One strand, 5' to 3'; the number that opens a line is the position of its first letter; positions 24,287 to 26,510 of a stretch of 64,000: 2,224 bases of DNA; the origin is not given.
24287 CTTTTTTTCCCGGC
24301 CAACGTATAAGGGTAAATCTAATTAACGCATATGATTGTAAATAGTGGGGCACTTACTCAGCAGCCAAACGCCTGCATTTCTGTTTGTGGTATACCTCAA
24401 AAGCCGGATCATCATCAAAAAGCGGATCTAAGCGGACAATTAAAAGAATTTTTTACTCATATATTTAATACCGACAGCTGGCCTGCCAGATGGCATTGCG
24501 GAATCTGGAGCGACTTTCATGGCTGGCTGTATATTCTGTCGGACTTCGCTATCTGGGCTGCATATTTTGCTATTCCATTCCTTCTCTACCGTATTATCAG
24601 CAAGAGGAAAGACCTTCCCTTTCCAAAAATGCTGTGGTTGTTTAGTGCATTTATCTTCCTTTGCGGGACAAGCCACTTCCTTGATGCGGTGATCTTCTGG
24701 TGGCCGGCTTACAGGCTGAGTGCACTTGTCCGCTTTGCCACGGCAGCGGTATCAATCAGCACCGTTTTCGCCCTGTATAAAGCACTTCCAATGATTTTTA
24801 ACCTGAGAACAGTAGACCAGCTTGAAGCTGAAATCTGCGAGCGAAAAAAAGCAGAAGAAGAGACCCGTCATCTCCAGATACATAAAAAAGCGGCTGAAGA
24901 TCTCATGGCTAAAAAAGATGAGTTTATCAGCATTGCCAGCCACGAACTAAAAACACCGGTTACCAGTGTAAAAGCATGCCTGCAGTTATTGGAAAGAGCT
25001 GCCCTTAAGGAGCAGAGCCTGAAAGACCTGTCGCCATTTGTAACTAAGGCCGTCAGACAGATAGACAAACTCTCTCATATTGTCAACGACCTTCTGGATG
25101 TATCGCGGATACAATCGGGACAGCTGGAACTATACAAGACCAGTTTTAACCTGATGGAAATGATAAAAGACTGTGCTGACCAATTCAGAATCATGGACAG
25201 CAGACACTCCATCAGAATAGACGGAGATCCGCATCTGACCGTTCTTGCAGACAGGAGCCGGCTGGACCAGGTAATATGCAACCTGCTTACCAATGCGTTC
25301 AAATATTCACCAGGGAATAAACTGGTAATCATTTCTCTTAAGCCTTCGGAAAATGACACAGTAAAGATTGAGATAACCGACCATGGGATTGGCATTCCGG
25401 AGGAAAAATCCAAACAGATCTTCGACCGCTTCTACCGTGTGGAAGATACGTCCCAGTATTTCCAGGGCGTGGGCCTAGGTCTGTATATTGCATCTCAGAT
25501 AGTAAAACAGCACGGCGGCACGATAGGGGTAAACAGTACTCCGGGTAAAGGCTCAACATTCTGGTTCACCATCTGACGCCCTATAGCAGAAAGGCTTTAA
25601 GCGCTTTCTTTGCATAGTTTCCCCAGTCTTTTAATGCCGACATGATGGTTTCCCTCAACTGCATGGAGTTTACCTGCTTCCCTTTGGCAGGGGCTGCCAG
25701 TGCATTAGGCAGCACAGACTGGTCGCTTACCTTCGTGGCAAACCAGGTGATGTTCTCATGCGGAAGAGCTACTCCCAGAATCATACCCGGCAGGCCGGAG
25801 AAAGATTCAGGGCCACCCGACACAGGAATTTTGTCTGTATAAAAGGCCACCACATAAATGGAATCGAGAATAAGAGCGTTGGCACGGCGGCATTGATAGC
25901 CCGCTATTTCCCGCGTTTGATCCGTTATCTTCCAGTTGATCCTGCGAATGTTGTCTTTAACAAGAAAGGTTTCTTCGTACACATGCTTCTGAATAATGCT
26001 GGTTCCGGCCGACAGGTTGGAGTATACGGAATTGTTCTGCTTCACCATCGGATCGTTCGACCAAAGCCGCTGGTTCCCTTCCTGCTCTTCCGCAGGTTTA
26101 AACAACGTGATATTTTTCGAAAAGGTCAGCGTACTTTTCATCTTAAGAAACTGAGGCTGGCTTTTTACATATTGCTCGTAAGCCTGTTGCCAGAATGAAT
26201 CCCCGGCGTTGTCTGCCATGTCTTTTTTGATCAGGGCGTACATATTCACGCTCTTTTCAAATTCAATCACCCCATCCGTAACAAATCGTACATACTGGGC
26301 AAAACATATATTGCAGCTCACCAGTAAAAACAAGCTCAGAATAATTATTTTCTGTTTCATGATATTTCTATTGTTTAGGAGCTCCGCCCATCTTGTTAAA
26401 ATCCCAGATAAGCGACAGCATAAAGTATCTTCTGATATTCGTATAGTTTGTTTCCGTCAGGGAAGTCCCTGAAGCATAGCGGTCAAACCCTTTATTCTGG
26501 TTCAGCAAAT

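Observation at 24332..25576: Histidine kinase with a plant-type ethylene-binding domain (ETR1-like 3-TM Cu-binding sensor)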

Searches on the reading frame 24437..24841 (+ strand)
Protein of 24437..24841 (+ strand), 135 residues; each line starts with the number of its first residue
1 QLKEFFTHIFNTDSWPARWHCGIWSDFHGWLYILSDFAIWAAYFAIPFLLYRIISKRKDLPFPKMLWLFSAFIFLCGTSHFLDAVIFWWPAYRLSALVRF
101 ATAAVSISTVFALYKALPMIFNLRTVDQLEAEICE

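Call 25: search_solved_structures(query=window:24440-24841:+, max_evalue=10, show_alignments=2)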
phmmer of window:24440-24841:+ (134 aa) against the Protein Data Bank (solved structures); distinct sequences matched with E-value up to 10: 0.

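Call 28: find_related_loci(query=A2, collection=genome_contigs, flank=8000)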
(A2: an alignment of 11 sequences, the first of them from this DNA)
Query A2 (135 aa) in genome_contigs; peptide patterns used: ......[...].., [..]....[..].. (x = any residue, [..] = any of these).
350 stretches matched a pattern; 303 encode a relative of the query (tblastn E <= 1e-3); the best 80 are kept; 80 distinct loci.
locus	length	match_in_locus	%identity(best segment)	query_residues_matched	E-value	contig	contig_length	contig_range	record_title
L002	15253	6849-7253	100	1-135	2e-91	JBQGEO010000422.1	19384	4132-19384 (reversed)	MAG: Pararcticibacter sp. isolate ContRs1_9 ContRs1_contig422, whole genome shotgun sequence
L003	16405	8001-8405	79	1-135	9e-74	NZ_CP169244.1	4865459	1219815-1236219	Arcticibacter sp. MXS-1 chromosome, complete genome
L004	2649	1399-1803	76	1-135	3e-72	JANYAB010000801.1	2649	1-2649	MAG: Bacteroidetes bacterium isolate GL140_5_metabat_157 GL140_5_k141_2647045, whole genome shotgun sequence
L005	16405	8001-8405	76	1-135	3e-71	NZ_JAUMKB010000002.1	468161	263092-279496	Mucilaginibacter sp. BT774 NODE_2_length_468161_cov_21.544496, whole genome shotgun sequence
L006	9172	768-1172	74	1-135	5e-70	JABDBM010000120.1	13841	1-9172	MAG: Bacteroidetes bacterium isolate BWOrgHeat_Nextera63_MAG3 3300020773.a:Ga0206947_1189, whole genome shotgun sequence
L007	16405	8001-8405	72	1-135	4e-69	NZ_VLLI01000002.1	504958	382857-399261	Mucilaginibacter frigoritolerans strain ATCC BAA-1854 JN11DRAFT_scaffold00002.2, whole genome shotgun sequence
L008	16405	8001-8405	74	1-135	9e-69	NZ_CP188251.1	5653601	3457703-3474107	Mucilaginibacter sp. McL0603 chromosome, complete genome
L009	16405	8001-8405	73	1-135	2e-68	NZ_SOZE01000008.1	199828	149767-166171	Mucilaginibacter psychrotolerans strain NH7-4 NODE_8_length_199828_cov_81.914550, whole genome shotgun sequence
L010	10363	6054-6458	73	1-135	5e-68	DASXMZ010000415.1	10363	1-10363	MAG TPA_asm: Mucilaginibacter sp. isolate SMAG_U5341 k141_784778, whole genome shotgun sequence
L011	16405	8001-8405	71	1-135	6e-68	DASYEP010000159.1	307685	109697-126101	MAG TPA_asm: Mucilaginibacter sp. isolate SMAG_U4990 k141_2594182, whole genome shotgun sequence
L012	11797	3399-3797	68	1-133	2e-66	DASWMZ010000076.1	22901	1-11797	MAG TPA_asm: Pedobacter sp. isolate SMAG_U3400 k141_9218, whole genome shotgun sequence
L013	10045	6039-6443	68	1-135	2e-66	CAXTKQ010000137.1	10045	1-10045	MAG TPA_asm: uncultured Sphingobacteriaceae bacterium isolate public_SRR12240179_metawrap_bin.1 genome assembly, contig:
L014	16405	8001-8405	62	1-135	5e-66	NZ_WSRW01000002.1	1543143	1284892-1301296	Mucilaginibacter lacusdianchii strain JXJ CY 39 Scaffold2, whole genome shotgun sequence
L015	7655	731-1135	67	1-135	9e-66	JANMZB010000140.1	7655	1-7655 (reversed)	MAG: Sphingobacteriaceae bacterium isolate OTE_8_concoct_86_sub OTE_8_k141_1654755, whole genome shotgun sequence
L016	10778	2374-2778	67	1-135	8e-66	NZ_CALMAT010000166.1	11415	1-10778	MAG: uncultured Mucilaginibacter sp. isolate SRR12240180_bin.4_CONCOCT_v1.1_MAG NODE_839_length_11415_cov_5.057394, whol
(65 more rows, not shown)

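Call 35: search_protein_families(library=pfam, alignment_id=A4, max_evalue=0.001)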
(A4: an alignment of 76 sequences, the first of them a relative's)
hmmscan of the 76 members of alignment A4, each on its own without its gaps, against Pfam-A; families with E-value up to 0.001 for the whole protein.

A. member 1, L027:9496-9897:+ (134 aa): 1 family
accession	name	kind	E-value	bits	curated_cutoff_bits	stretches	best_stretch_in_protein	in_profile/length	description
PF00072.30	Response_reg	-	8.7e-15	55.3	30.2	1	8-128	2-109/111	Response regulator receiver domain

B. families by the number of members that match (of 76 scanned): 81 families (the first 25 are shown)
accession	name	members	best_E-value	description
PF00072.30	Response_reg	38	4.6e-18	Response regulator receiver domain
PF00056.29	Ldh_1_N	4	2.8e-43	lactate/malate dehydrogenase, NAD binding domain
PF02866.23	Ldh_1_C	4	1e-40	lactate/malate dehydrogenase, alpha/beta C-terminal domain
PF01894.22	UPF0047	3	3e-43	Uncharacterised protein family UPF0047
PF01433.26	Peptidase_M1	3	7.2e-13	Peptidase family M1 domain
PF00365.25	PFK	2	2.9e-111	Phosphofructokinase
PF02786.22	CPSase_L_D2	2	7e-102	Carbamoyl-phosphate synthase L chain, ATP binding domain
PF25596.1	CPSase_L_D1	2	6.9e-92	Carbamoyl phosphate synthase preATP-grasp domain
PF14905.12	OMP_b-brl_3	2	1.3e-84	Outer membrane protein beta-barrel family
PF00561.26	Abhydrolase_1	2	3e-26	alpha/beta hydrolase fold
PF02518.31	HATPase_c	2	1.6e-25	Histidine kinase-, DNA gyrase B-, and HSP90-like ATPase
PF02787.25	CPSase_L_D3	2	5.6e-25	Carbamoyl-phosphate synthetase large chain, oligomerisation domain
PF02222.28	ATP-grasp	2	3.1e-21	ATP-grasp domain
PF07478.18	Dala_Dala_lig_C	2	1e-17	D-ala D-ala ligase C-terminus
PF00593.30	TonB_dep_Rec_b-barrel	2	1.3e-17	TonB dependent receptor-like, beta-barrel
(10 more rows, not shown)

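Call 39: search_protein_families(library=pfam, proteins=[L003:697-1338:+, L003:1393-2511:+, L003:2507-3262:+, L003:3262-3861:+, L003:3973-4749:-, L003:5076-6209:+, L003:6380-7705:-, L003:9138-9905:-, L003:9912-11612:-, L003:12790-14085:-], max_evalue=0.0001)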
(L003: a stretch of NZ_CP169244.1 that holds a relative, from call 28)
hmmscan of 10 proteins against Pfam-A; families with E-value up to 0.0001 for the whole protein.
L003:697-1338:+ (214 aa): 0 families

L003:1393-2511:+ (373 aa): 2 families
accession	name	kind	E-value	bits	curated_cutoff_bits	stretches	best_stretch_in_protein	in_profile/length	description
PF06580.19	His_kinase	-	4.3e-27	94.6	25.2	1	185-264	1-81/81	Histidine kinase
PF02518.31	HATPase_c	-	7.9e-06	26.7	26.4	1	283-333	9-55/111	Histidine kinase-, DNA gyrase B-, and HSP90-like ATPase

L003:2507-3262:+ (252 aa): 2 families
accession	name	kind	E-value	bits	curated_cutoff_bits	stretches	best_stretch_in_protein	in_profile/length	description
PF04397.21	LytTR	-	1.1e-21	77.3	22.6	1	152-250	1-97/98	LytTr DNA-binding domain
PF00072.30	Response_reg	-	1.6e-21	77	30.2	1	8-114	2-110/111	Response regulator receiver domain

L003:3262-3861:+ (200 aa): 1 family
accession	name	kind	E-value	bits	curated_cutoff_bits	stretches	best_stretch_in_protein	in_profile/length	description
PF06736.16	TMEM175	-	2.9e-31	108.2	25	1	14-98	1-88/88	Endosomal/lysosomal potassium channel TMEM175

L003:3973-4749:- (258 aa): 2 families
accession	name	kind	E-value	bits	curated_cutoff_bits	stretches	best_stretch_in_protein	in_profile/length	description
PF01569.27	PAP2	-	6.8e-14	52.2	27.2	1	151-227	46-126/130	PAP2 superfamily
PF14378.12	PAP2_3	-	8.6e-05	22.9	27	0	129-219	104-188/190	PAP2 superfamily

L003:5076-6209:+ (378 aa): 4 families
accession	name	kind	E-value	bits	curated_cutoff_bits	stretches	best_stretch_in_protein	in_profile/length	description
PF13641.12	Glyco_tranf_2_3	-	3.4e-20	73.5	27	1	39-240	1-200/230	Glycosyltransferase like family 2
PF00535.33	Glycos_transf_2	-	3.4e-20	73.1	23.3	1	43-157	2-112/168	Glycosyl transferase family 2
PF13506.12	Glyco_transf_21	-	3.4e-08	33.6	21.7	1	103-244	10-147/174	Glycosyl transferase family 21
PF10111.15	Glyco_tranf_2_2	-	9.3e-06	25.8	27.3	1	43-154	2-112/276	Glycosyltransferase like family 2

L003:6380-7705:- (441 aa): 7 families
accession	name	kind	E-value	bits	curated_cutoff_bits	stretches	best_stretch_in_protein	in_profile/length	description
PF00158.32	Sigma54_activat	-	9e-70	234.2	20.2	1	143-309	1-167/168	Sigma-54 interaction domain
PF00072.30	Response_reg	-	1.4e-26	93.3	30.2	1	4-110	1-107/111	Response regulator receiver domain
PF25601.1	AAA_lid_14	-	1.6e-21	76.4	27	1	316-394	2-80/87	AAA+ ATPase lid domain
PF14532.12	Sigma54_activ_2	-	6.6e-18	65.7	25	1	158-314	15-138/138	Sigma-54 interaction domain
PF02954.25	HTH_8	-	6.3e-16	58.3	22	1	401-439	4-42/42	Bacterial regulatory protein, Fis family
PF00004.35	AAA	-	1.2e-05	26.2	21.2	1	167-285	1-110/131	ATPase family associated with various cellular activities (AAA)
PF07728.20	AAA_5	-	3.4e-05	24.3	22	1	167-287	2-125/139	AAA domain (dynein-related subfamily)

L003:9138-9905:- (255 aa): 2 families
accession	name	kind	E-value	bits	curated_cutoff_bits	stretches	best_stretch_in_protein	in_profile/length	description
PF09697.16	Porph_ging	-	5.6e-13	49.7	25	1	163-191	52-80/81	Protein of unknown function (Porph_ging)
PF22252.2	PNGase_F-II_N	-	9.5e-06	25.8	27.6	1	100-208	46-147/173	N-glycanase peptide, N-terminal domain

L003:9912-11612:- (566 aa): 1 family
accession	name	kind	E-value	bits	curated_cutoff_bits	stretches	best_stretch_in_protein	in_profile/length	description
PF14905.12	OMP_b-brl_3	-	1.6e-41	143.1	27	1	94-554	1-408/408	Outer membrane protein beta-barrel family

L003:12790-14085:- (431 aa): 12 families
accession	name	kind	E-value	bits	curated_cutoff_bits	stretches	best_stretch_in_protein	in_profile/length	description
PF07719.23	TPR_2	-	6.7e-14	51.2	27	0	163-194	2-33/34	Tetratricopeptide repeat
PF13432.12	TPR_16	-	1.4e-13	51.4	32.7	1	168-227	3-62/65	Tetratricopeptide repeat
PF13428.12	TPR_14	-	7.5e-13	48.2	23.5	0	164-204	3-43/44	Tetratricopeptide repeat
PF14559.12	TPR_19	-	4.2e-12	46.7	25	1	104-167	1-64/68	Tetratricopeptide repeat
PF00515.34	TPR_1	-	1.3e-11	44.3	27.8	0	197-227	2-32/34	Tetratricopeptide repeat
PF13414.12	TPR_11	-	1.5e-07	31.4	26.8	0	104-139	4-39/42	TPR repeat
PF13431.12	TPR_17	-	7.3e-07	29.4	24.4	0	185-216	2-33/34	Tetratricopeptide repeat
PF13181.12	TPR_8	-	9.9e-07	28.9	25.7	0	163-190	2-29/34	Tetratricopeptide repeat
PF12895.13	ANAPC3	-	2.6e-05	24.8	27.2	0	107-160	2-58/82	Anaphase-promoting complex, cyclosome, subunit 3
PF13424.12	TPR_12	-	3.4e-05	24.4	30.1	0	144-190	26-73/77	Tetratricopeptide repeat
PF13174.12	TPR_6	-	7.8e-05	23.5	26.3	0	167-194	5-32/33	Tetratricopeptide repeat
PF13371.12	TPR_9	-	7.8e-05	23.1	35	0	175-228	8-61/73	Tetratricopeptide repeat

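Call 66: search_protein_representatives(protein=window:24437-24841:+)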
Query: 135 residues. Proteins with E-value up to 0.001 (for the whole library): 7480; up to 1e-10: 4633; up to 1e-30: 631. The best 150 are listed.
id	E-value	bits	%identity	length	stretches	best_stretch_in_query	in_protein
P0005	3.4e-67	241.3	79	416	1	1-135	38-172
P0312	3.0e-60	218.8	73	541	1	1-133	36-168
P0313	1.2e-54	200.6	61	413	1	2-135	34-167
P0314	4.7e-54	198.7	63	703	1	1-134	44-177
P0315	4.0e-53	195.7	63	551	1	2-134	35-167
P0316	1.2e-51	190.9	61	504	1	4-130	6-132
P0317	2.9e-51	189.6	59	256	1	1-135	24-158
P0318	2.4e-49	183.4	60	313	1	1-131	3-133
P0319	5.3e-49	182.3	59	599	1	2-135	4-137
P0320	6.3e-49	182.0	59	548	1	1-135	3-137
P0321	2.2e-48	180.3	59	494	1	1-131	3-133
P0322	2.7e-48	180.0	59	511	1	2-133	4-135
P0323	9.1e-48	178.3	59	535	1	4-133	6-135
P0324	1.1e-47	178.1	64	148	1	1-116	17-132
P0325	1.8e-47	177.3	60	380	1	1-131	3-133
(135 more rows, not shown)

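Call 70: search_protein_families(library=pfam, alignment_id=A7, max_evalue=0.001)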
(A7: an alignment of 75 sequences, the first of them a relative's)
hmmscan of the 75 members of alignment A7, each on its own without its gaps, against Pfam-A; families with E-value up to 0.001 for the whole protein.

A. member 1, L003:6380-7705:- (441 aa): 8 families
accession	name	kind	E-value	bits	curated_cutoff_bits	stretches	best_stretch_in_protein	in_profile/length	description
PF00158.32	Sigma54_activat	-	9e-70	234.2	20.2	1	143-309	1-167/168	Sigma-54 interaction domain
PF00072.30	Response_reg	-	1.4e-26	93.3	30.2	1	4-110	1-107/111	Response regulator receiver domain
PF25601.1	AAA_lid_14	-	1.6e-21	76.4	27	1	316-394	2-80/87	AAA+ ATPase lid domain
PF14532.12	Sigma54_activ_2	-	6.6e-18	65.7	25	1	158-314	15-138/138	Sigma-54 interaction domain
PF02954.25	HTH_8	-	6.3e-16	58.3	22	1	401-439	4-42/42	Bacterial regulatory protein, Fis family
PF00004.35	AAA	-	1.2e-05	26.2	21.2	1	167-285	1-110/131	ATPase family associated with various cellular activities (AAA)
PF07728.20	AAA_5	-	3.4e-05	24.3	22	1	167-287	2-125/139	AAA domain (dynein-related subfamily)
PF07724.20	AAA_2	-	0.00053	20.5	27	0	165-293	4-133/166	AAA domain (Cdc48 subfamily)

B. families by the number of members that match (of 75 scanned): 104 families (the first 25 are shown)
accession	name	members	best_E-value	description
PF00512.31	HisKA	5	1.1e-19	His Kinase A (phospho-acceptor) domain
PF13426.13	PAS_9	5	1.1e-07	PAS domain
PF04321.23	RmlD_sub_bind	4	8.8e-95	RmlD substrate binding domain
PF01370.27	Epimerase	4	2.6e-51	NAD dependent epimerase/dehydratase family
PF00144.29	Beta-lactamase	4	2.4e-47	Beta-lactamase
PF08448.16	PAS_4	4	5.6e-15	PAS fold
PF00989.32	PAS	4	2.6e-10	PAS fold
PF03190.21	Thioredox_DsbH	3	3.2e-68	Protein of unknown function, DUF255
PF16363.11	GDP_Man_Dehyd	3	7.3e-37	GDP-mannose 4,6 dehydratase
PF02518.31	HATPase_c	3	2.8e-28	Histidine kinase-, DNA gyrase B-, and HSP90-like ATPase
PF00072.30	Response_reg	3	1.4e-26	Response regulator receiver domain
PF00128.31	Alpha-amylase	3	2.3e-25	Alpha amylase, catalytic domain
PF08447.18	PAS_3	3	1.9e-19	PAS fold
PF02719.21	Polysacc_synt_2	3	2.8e-15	Polysaccharide biosynthesis protein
PF00027.35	cNMP_binding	3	4.4e-12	Cyclic nucleotide-binding domain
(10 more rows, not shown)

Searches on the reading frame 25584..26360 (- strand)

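Call 21: search_protein_families(library=pfam, proteins=[window:25584-26360:-], max_evalue=0.001)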
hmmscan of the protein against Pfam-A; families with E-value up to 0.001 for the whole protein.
window:25584-26360:- (259 aa): 2 families
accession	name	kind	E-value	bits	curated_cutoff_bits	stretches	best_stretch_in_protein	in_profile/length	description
PF09697.16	Porph_ging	-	3.6e-13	50.3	25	1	167-195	52-80/81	Protein of unknown function (Porph_ging)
PF22252.2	PNGase_F-II_N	-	1.9e-07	31.3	27.6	1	135-230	72-166/173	N-glycanase peptide, N-terminal domain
